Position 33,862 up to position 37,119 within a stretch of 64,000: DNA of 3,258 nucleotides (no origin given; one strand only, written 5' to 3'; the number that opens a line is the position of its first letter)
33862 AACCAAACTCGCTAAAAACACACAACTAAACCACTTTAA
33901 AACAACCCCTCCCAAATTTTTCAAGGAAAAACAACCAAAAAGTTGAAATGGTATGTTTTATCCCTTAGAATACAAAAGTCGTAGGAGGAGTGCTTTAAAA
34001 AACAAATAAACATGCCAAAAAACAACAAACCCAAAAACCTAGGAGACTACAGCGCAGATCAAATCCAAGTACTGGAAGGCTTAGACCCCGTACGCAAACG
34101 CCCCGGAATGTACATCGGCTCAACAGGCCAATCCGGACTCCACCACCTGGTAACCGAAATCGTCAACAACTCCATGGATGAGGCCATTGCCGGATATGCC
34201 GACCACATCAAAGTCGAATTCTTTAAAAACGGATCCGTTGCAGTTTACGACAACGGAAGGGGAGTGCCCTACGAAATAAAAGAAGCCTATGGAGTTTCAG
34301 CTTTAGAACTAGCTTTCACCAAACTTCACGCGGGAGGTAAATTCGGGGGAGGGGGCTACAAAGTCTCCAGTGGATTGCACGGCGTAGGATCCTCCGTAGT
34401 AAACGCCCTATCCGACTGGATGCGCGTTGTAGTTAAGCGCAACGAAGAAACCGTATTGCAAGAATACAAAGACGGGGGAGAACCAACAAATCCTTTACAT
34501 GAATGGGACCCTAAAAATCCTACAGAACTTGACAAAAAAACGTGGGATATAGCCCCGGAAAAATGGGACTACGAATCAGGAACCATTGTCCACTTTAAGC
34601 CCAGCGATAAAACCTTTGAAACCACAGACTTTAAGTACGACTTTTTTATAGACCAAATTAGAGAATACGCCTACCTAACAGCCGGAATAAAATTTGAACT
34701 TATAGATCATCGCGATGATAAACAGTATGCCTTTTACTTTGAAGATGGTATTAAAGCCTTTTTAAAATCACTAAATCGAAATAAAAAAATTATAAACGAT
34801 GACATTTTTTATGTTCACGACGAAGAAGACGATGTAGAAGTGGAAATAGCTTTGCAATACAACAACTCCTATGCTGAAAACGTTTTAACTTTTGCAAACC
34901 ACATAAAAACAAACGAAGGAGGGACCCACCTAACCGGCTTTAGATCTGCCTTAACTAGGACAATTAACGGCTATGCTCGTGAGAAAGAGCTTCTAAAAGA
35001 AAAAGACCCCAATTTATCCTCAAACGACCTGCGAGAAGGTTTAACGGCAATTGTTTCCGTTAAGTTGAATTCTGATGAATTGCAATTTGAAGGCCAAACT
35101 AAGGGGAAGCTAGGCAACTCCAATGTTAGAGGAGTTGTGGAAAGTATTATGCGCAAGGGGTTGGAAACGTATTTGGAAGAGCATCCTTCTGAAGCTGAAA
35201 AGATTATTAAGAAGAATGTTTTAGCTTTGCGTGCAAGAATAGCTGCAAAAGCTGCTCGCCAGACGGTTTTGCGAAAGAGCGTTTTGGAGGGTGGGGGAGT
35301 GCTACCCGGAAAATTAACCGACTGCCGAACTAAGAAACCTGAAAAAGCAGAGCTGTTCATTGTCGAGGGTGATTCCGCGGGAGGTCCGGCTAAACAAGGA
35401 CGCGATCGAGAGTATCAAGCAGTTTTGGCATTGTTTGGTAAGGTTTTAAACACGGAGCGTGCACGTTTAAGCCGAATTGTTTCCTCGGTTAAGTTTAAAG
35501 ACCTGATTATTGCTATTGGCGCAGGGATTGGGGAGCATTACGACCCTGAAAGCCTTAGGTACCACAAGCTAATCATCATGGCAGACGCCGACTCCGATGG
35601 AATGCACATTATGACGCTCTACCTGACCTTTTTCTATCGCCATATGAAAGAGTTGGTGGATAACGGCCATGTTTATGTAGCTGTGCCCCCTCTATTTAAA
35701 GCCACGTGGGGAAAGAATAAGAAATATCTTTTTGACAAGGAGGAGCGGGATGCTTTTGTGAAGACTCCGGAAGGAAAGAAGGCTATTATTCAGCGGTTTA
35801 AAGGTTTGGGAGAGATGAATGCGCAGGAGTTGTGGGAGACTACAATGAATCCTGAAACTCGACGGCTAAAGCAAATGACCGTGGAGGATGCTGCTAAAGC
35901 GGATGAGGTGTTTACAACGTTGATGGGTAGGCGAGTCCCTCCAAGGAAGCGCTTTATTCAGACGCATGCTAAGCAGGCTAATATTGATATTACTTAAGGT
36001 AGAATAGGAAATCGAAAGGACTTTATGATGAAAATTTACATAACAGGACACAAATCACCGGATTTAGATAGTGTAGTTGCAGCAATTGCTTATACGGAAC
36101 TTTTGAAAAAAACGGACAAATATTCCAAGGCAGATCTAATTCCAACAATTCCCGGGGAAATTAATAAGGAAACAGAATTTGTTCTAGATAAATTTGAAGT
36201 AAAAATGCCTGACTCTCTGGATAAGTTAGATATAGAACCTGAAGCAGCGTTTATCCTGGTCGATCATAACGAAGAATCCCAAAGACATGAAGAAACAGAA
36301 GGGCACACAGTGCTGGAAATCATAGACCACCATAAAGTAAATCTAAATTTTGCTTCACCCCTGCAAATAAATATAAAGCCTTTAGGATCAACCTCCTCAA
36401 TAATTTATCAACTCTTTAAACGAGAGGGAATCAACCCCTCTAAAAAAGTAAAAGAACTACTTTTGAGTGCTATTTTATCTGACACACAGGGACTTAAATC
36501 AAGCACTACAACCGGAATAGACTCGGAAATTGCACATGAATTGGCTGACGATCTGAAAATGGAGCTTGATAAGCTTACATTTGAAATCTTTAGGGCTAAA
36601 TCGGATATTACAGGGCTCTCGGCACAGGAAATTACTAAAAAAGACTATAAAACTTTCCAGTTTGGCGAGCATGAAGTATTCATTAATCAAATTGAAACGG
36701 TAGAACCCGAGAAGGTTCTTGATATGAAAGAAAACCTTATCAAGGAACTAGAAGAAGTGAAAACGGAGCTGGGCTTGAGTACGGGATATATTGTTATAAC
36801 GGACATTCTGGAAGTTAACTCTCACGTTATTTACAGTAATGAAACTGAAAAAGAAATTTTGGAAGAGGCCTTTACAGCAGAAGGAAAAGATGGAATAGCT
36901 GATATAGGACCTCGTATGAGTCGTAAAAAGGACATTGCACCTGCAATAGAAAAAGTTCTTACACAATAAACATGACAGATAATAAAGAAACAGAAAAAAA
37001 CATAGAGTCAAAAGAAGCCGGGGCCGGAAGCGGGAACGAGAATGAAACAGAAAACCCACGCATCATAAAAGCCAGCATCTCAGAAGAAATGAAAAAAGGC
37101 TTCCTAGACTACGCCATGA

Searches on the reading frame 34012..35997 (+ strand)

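Call 52: search_protein_families(library=pfam, proteins=[window:34012-35997:+], max_evalue=0.001)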
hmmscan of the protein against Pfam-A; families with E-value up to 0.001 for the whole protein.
window:34012-35997:+ (661 aa): 4 families
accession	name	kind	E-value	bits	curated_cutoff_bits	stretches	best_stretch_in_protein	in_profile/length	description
PF00204.31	DNA_gyraseB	-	4.1e-57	192.9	27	1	246-417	1-172/173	DNA gyrase B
PF00986.26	DNA_gyraseB_C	-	4.9e-29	100.7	29.8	1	589-650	2-63/63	DNA gyrase B subunit, carboxyl terminus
PF01751.28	Toprim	-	2.4e-15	56.9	23.1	1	447-557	1-94/96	Toprim domain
PF02518.31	HATPase_c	-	1.8e-11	44.9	26.4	1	40-143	3-93/111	Histidine kinase-, DNA gyrase B-, and HSP90-like ATPase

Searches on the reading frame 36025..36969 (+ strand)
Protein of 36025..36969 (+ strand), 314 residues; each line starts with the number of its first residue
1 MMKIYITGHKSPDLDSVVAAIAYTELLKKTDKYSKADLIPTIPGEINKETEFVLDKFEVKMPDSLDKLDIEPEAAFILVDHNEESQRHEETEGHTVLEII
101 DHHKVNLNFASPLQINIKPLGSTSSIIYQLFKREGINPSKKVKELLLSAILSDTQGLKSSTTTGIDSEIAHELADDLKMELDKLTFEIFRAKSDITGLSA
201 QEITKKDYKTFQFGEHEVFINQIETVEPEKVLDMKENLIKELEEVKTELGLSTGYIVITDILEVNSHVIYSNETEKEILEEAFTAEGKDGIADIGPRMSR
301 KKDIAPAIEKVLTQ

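Call 52: search_protein_families(library=pfam, proteins=[window:36025-36969:+], max_evalue=0.001)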
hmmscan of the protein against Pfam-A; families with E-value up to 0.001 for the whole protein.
window:36025-36969:+ (314 aa): 2 families
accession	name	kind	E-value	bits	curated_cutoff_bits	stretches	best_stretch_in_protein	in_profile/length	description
PF02833.19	DHHA2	-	1.4e-25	90.5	27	1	187-311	2-126/126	DHHA2 domain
PF01368.27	DHH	-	1.8e-20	73.9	28.1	1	3-150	1-125/125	DHH family, N-terminal domain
